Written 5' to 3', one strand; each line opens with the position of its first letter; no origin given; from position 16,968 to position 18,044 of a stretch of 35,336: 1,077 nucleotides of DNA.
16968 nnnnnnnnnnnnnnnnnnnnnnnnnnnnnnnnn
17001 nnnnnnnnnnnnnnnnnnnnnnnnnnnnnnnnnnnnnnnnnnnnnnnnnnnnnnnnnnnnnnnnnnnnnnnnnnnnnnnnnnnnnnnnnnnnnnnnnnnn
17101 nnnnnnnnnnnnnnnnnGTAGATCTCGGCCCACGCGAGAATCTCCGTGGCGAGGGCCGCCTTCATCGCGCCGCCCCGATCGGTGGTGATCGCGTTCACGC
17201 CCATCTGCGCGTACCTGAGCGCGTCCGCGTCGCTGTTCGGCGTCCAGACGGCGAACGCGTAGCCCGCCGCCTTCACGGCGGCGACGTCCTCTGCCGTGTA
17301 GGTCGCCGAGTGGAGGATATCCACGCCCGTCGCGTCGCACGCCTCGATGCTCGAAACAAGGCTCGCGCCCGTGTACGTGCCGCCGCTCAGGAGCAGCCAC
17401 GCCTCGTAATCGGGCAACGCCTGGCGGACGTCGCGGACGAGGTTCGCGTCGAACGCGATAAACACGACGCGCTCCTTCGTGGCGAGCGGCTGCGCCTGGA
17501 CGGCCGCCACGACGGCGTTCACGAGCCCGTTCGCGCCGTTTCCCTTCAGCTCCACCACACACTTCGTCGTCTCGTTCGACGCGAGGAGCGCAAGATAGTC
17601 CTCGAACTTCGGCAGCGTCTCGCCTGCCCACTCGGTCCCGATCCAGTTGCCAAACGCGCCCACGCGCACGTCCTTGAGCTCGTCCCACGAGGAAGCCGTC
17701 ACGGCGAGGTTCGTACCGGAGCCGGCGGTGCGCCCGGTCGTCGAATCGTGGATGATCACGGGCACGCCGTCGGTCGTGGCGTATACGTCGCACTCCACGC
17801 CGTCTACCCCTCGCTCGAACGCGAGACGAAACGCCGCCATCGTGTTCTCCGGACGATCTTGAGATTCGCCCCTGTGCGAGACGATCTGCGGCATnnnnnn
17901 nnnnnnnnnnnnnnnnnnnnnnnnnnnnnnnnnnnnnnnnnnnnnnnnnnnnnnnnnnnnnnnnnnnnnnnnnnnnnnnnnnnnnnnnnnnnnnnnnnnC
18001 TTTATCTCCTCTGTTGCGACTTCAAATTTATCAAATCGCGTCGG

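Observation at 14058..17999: GDPD phosphodiesterase fused to three LamG + GY(K/R)LETW beta-sandwich modules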

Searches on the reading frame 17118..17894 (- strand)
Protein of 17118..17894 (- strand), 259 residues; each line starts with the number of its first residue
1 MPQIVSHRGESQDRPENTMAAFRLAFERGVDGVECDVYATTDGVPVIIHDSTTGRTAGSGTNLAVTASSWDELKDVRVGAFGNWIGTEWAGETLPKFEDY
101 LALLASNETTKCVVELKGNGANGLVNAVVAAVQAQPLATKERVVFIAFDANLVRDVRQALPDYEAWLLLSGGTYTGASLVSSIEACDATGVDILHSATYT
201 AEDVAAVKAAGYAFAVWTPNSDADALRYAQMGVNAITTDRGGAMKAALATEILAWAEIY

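Call 46: search_solved_structures(query=window:17118-17894:-, max_evalue=0.00001, show_alignments=3)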
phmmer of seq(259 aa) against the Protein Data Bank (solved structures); distinct sequences matched with E-value up to 0.00001: 22.
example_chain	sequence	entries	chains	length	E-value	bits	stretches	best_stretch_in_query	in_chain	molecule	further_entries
3qvq_A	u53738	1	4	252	3.1e-22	82.5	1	1-248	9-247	Phosphodiesterase Olei02445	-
2pz0_A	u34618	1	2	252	6.3e-21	78.2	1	4-240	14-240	Glycerophosphoryl diester phosphodiesterase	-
1v8e_A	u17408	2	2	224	3.6e-14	56.1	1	3-53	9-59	putative glycerophosphoryl diester phosphodiesterase | Glycerophosphoryl Diester Phosphodiesterase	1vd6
2otd_A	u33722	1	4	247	8.7e-14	54.9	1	2-240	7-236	Glycerophosphodiester phosphodiesterase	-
1zcc_A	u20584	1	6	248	1.4e-13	54.2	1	1-220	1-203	glycerophosphodiester phosphodiesterase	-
4oec_A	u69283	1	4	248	3.3e-13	53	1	4-159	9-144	Glycerophosphoryl diester phosphodiesterase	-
3l12_A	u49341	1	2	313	2.2e-10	43.7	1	3-53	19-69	Putative Glycerophosphoryl diester phosphodiesterase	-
7e0v_A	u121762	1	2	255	2.5e-09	40.3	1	4-96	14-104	Glycerophosphodiester phosphodiesterase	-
3ks5_A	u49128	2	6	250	2.8e-09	40.1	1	1-251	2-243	Glycerophosphoryl diester phosphodiesterase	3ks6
8ghh_A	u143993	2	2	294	1.5e-08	37.7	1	2-74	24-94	Glycerophosphodiester phosphodiesterase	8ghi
2o55_A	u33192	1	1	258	1.7e-08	37.6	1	1-220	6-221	putative glycerophosphodiester phosphodiesterase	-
7e2a_A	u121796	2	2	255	3.3e-08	36.6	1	4-96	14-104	Glycerophosphodiester phosphodiesterase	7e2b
1o1z_A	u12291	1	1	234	6e-08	35.8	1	4-77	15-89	glycerophosphodiester phosphodiesterase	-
5t91_A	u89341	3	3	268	6.7e-08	35.6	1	5-239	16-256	Glycerophosphoryl diester phosphodiesterase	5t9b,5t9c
3no3_A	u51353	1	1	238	8.4e-08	35.3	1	3-240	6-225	glycerophosphodiester phosphodiesterase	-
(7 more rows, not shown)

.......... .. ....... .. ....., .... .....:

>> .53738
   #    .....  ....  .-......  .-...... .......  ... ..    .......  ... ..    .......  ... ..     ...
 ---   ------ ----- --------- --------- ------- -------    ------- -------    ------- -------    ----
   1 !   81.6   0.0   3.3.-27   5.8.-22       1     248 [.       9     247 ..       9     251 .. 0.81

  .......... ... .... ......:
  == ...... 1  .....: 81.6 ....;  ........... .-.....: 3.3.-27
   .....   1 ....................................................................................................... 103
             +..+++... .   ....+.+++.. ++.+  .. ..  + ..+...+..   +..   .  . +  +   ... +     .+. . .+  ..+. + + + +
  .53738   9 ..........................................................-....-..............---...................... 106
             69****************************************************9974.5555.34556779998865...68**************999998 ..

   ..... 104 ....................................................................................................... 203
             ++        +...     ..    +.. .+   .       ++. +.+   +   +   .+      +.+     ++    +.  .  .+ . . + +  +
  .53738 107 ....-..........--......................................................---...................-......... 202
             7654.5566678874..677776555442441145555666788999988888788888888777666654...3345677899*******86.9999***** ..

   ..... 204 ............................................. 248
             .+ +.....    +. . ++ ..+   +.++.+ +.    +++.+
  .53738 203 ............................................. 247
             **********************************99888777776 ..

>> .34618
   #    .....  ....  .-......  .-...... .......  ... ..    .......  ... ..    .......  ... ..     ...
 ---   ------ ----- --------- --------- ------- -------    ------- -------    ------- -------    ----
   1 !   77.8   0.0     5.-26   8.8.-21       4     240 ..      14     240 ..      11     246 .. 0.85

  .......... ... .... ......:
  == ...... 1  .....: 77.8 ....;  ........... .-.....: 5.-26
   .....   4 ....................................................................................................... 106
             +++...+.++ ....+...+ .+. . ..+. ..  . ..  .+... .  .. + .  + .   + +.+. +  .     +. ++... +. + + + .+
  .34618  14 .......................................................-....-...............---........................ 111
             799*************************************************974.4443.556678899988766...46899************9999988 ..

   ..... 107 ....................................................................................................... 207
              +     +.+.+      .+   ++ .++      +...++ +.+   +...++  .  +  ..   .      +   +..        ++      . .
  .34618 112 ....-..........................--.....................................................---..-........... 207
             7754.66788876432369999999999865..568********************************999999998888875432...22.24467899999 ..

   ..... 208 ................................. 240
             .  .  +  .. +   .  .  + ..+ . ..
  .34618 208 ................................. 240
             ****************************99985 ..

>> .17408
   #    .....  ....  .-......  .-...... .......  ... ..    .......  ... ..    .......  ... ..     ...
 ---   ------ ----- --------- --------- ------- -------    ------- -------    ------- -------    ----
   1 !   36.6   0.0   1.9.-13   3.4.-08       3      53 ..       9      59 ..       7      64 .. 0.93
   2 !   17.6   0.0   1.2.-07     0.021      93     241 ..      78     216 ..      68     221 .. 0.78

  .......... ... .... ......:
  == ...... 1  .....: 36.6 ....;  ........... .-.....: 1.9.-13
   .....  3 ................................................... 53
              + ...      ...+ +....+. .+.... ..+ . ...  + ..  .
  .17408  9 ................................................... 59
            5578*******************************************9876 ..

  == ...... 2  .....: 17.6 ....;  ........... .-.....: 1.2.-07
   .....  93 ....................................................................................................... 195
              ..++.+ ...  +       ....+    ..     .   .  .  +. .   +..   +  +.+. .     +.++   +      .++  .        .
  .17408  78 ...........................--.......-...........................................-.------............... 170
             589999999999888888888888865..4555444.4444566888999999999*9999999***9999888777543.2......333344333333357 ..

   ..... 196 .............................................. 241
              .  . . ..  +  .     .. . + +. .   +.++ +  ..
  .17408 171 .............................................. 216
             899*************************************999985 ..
